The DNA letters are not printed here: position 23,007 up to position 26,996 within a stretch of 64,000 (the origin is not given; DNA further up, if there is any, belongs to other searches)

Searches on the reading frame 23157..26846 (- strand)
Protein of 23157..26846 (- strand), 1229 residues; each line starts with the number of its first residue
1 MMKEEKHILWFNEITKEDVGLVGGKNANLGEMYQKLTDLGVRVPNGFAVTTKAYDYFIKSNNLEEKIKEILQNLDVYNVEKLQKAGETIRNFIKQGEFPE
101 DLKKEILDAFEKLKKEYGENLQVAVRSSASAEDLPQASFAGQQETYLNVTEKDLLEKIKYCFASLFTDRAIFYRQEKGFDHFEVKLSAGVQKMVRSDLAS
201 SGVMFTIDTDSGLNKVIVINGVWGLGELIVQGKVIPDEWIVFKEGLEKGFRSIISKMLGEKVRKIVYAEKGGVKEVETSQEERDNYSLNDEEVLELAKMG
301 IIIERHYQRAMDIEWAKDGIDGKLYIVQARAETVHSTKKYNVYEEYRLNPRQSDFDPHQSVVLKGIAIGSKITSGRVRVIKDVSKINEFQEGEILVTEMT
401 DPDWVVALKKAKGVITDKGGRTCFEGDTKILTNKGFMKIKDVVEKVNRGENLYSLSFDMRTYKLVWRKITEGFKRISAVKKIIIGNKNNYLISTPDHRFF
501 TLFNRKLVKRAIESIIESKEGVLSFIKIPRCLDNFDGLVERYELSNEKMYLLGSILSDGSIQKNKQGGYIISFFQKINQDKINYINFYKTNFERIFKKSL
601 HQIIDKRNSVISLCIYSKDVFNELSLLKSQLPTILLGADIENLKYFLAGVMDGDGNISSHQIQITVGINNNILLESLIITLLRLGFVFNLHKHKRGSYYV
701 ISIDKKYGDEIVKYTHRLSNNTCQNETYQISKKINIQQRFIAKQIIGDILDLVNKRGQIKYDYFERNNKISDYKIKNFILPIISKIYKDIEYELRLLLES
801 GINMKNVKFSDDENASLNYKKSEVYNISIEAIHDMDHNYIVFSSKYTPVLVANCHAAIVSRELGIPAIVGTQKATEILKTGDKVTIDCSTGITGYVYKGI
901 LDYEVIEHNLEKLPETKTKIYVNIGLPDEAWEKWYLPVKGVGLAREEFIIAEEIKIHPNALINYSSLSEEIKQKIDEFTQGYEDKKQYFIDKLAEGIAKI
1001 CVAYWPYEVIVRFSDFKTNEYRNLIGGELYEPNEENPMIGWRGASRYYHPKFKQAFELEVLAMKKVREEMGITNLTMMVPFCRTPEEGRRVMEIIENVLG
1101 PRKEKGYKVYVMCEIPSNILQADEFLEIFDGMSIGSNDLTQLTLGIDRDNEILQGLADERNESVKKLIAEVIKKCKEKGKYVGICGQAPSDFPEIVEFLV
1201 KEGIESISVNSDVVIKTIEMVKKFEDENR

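Call 61: search_protein_families(library=ncbifam, proteins=[window:23157-26846:-], max_evalue=0.00001)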
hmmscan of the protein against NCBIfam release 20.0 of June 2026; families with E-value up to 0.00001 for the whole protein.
window:23157-26846:- (1229 aa): 27 families (the best 25 are shown)
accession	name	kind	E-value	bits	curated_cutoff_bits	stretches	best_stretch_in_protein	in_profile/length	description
NF005057.0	PRK06464.1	equivalog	0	1136.1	598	2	3-424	2-419/798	phosphoenolpyruvate synthase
TIGR01418.1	PEP_synth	equivalog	0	1112.6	739.75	2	8-424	2-415/784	pyruvate, water dikinase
NF004878.0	PRK06241.1-3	subfamily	2e-105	353.8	945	2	5-333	2-312/891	phosphoenolpyruvate synthase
NF004877.0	PRK06241.1-2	subfamily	4.1e-95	319.8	866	2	5-333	2-313/869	phosphoenolpyruvate synthase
NF041857.1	RIF_Ptrans_rph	equivalog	1.3e-90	305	999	2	8-333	3-311/864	rifamycin-inactivating phosphotransferase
NF004879.0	PRK06241.1-4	equivalog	2e-83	281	976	2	7-333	4-313/868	phosphoenolpyruvate synthase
NF052631.1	prodigiosin_PigC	equivalog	7.2e-79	265.7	1300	3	17-345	11-310/883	prodigiosin ligase PigC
NF052632.1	undecylprod_RedH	equivalog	1.9e-74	251.1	1350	3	8-342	3-303/880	undecylprodigiosin ligase RedH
NF004881.0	PRK06241.2-2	equivalog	1e-71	242.4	883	2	18-334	15-312/898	phosphoenolpyruvate synthase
NF004880.0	PRK06241.2-1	equivalog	1.8e-67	228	972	2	6-333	2-281/837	phosphoenolpyruvate synthase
NF000283.1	RPH_KJ151292.1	equivalog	4.4e-59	200.5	1700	1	19-333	17-314/865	rifamycin-inactivating phosphotransferase Rph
NF004883.0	PRK06241.2-4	equivalog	2.1e-49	168.5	1063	2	22-332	32-327/928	phosphoenolpyruvate synthase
NF004882.0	PRK06241.2-3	equivalog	3.3e-45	154.5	850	3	21-234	11-209/827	phosphoenolpyruvate synthase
TIGR01828.1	pyru_phos_dikin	equivalog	2.2e-36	125.2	843.45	2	807-1209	402-848/865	pyruvate, phosphate dikinase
TIGR01417.1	PTS_I_fam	equivalog_domain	1.8e-33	115.8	341.7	1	1031-1224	346-539/565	phosphoenolpyruvate--protein phosphotransferase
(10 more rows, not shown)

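Call 65: search_protein_families(library=pfam, proteins=[window:23157-26846:-], max_evalue=0.01)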
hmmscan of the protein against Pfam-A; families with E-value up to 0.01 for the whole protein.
window:23157-26846:- (1229 aa): 7 families
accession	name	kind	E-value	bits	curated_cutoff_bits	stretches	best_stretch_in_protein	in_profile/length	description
PF01326.24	PPDK_N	-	1.4e-123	412.8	27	1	20-340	2-317/328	Pyruvate phosphate dikinase, AMP/ATP-binding domain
PF02896.24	PEP-utilizers_C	-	2.2e-62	211.3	22.8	1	914-1223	16-290/293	PEP-utilising enzyme, PEP-binding domain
PF00391.29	PEP-utilizers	-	6.3e-25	87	23.1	2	853-891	34-72/72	PEP-utilising enzyme, mobile domain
PF14528.11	LAGLIDADG_3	-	6.4e-08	33.2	22.5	1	644-707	4-73/82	LAGLIDADG-like domain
PF14890.11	Intein_splicing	-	1.4e-06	28.7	35.8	1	431-841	3-135/155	Intein splicing domain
PF03161.18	LAGLIDADG_2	-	9.7e-05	22.8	25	1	551-706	4-163/168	LAGLIDADG DNA endonuclease family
PF05204.19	Hom_end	-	0.00066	20.2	21.1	0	631-678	2-50/110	Homing endonuclease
